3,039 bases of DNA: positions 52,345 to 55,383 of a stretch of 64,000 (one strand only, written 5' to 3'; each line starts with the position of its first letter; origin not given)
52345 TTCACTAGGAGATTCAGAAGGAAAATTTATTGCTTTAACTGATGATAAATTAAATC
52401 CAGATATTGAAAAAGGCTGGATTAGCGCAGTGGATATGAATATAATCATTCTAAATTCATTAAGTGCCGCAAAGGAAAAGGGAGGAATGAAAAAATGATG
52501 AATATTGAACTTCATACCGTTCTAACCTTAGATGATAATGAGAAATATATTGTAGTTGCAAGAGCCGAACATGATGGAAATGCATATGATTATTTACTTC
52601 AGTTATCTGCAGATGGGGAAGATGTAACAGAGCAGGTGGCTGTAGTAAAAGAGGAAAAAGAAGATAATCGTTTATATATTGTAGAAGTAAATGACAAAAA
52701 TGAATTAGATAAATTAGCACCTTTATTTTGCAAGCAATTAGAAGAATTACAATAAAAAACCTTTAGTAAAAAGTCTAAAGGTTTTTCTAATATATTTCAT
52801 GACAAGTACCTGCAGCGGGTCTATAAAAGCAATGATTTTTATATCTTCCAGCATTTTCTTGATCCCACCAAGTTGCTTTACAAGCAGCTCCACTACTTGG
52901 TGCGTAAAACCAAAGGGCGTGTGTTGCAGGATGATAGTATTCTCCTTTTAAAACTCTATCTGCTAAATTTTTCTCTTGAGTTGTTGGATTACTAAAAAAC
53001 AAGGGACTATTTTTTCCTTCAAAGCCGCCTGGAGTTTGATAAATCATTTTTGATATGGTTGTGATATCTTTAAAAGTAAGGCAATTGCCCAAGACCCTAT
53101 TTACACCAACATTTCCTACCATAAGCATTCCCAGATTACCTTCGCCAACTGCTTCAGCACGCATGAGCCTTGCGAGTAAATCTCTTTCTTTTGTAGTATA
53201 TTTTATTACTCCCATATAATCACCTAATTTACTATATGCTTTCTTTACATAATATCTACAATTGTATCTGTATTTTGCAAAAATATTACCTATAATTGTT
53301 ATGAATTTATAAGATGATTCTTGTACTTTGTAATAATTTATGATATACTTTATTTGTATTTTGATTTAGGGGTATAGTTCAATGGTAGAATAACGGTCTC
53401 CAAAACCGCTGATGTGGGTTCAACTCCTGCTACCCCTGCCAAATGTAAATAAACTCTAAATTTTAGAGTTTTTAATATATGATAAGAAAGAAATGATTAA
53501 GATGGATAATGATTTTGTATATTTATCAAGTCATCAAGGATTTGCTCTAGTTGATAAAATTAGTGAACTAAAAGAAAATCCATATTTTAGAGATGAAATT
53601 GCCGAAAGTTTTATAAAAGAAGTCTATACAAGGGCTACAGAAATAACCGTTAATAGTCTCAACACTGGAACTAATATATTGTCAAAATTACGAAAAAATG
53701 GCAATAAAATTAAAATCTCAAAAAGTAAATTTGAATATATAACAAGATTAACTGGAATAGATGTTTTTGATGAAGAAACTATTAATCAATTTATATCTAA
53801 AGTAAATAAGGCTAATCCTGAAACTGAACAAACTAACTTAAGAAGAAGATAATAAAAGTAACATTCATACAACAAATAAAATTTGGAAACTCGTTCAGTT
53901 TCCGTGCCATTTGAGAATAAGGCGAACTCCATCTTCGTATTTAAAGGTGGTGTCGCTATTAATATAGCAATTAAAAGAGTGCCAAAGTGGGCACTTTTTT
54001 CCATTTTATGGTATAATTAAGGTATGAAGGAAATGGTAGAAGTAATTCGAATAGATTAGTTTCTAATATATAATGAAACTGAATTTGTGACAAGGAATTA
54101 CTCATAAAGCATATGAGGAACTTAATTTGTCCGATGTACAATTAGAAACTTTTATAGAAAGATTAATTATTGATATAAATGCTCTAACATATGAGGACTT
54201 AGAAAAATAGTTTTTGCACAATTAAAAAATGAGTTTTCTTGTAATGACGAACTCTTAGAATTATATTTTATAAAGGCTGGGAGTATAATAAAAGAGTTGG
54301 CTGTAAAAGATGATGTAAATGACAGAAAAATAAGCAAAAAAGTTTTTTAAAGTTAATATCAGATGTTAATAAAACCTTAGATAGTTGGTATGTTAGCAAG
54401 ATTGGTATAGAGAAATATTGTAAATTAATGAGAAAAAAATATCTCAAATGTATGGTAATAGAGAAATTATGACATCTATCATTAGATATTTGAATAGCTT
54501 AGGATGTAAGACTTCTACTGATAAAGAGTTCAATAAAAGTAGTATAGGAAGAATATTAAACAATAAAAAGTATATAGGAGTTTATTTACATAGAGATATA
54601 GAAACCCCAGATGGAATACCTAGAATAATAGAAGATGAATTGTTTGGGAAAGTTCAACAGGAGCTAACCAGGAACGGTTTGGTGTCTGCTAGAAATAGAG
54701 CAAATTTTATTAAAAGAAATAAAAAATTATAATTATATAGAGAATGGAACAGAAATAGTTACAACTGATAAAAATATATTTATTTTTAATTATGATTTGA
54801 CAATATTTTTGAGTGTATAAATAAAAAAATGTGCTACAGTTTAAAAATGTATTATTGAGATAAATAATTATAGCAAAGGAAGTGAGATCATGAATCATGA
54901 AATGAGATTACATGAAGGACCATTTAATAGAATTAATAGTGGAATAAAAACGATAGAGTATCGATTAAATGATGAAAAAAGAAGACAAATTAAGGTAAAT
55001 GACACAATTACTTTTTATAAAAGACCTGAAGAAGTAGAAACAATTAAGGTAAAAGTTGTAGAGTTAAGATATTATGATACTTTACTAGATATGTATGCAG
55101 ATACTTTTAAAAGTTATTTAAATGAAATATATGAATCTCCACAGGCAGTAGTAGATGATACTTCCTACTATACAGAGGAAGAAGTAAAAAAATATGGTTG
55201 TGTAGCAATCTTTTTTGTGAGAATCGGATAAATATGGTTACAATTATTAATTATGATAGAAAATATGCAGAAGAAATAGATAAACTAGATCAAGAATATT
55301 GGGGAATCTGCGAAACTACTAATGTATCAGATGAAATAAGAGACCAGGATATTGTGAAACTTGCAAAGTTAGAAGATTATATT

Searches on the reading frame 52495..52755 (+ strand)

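Call 3: search_protein_families(library=pfam, proteins=[window:52495-52755:+], max_evalue=0.01)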
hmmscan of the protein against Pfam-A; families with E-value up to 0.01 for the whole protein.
window:52495-52755:+ (86 aa): 1 family
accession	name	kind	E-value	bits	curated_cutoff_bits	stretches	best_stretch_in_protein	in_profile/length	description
PF06949.16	DUF1292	-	0.00085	20.6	24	1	16-79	6-71/75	Protein of unknown function (DUF1292)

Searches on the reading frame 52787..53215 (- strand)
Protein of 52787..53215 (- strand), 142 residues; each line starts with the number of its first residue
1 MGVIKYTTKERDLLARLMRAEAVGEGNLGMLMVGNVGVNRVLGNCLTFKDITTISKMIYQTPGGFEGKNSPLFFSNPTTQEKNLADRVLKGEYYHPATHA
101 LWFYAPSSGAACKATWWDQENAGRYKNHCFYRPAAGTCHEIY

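Call 3: search_protein_families(library=pfam, proteins=[window:52787-53215:-], max_evalue=0.01)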
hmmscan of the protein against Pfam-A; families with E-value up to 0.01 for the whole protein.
window:52787-53215:- (142 aa): 1 family
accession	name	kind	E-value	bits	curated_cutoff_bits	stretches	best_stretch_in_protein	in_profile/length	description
PF07486.17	Hydrolase_2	-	1.6e-16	61.2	27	1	24-131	1-100/100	Cell Wall Hydrolase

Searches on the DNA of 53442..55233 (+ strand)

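Call 101: search_dna_similar(query=window:53442-55233:+, collection=phages, mode=distant, max_rows=10)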
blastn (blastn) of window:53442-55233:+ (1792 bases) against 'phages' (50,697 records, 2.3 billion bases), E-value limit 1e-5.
No match.
